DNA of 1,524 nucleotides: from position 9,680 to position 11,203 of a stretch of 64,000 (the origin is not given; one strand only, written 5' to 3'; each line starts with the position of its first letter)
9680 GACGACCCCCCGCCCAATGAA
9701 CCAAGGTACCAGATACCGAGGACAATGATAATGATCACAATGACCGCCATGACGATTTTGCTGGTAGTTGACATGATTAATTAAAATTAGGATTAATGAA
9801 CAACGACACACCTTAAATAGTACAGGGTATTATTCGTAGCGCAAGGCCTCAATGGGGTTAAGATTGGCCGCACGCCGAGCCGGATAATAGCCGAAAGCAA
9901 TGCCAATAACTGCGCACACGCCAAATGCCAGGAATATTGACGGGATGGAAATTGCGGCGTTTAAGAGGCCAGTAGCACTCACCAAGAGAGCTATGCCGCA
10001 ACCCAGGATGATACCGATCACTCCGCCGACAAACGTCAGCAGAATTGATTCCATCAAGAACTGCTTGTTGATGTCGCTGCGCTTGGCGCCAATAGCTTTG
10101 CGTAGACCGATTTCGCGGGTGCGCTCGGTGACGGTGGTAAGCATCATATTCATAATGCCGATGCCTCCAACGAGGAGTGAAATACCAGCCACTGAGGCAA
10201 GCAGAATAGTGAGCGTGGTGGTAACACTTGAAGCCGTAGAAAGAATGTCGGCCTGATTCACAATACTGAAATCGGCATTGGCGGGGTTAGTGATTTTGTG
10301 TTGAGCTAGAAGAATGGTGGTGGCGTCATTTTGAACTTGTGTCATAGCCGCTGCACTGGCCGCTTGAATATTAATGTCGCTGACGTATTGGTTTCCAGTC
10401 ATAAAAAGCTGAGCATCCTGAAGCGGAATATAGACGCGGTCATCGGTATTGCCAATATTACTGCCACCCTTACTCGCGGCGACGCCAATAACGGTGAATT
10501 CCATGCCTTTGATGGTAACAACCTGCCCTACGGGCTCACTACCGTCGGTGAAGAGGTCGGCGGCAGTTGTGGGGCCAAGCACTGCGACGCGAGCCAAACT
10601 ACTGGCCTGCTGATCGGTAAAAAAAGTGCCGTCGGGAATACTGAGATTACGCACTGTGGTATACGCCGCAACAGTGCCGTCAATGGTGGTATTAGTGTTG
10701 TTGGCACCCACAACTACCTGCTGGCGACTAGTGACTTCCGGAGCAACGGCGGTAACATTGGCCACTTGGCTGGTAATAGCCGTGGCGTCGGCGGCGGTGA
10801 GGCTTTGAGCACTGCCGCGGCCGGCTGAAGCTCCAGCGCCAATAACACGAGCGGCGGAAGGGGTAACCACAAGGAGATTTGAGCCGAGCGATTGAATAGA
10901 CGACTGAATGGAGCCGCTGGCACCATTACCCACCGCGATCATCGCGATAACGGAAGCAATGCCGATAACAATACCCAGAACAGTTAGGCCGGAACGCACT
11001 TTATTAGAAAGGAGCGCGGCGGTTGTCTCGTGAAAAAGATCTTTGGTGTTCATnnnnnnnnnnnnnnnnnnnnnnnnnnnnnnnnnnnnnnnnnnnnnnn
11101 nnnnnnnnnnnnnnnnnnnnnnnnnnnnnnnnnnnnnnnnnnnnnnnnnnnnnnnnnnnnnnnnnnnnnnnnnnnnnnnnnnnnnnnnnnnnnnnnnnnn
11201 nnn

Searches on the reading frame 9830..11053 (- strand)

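Call 75: search_protein_families(library=pfam, proteins=[window:9830-11053:-], max_evalue=0.00001)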
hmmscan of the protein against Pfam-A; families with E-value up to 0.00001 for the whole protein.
window:9830-11053:- (407 aa): 2 families
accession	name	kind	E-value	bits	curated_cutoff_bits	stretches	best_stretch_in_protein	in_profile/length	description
PF12704.14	MacB_PCD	-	1.4e-46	159.8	27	1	21-246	1-206/207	MacB-like periplasmic core domain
PF02687.27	FtsX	-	5.2e-24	85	25.5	1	287-400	2-120/120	FtsX-like permease C-terminal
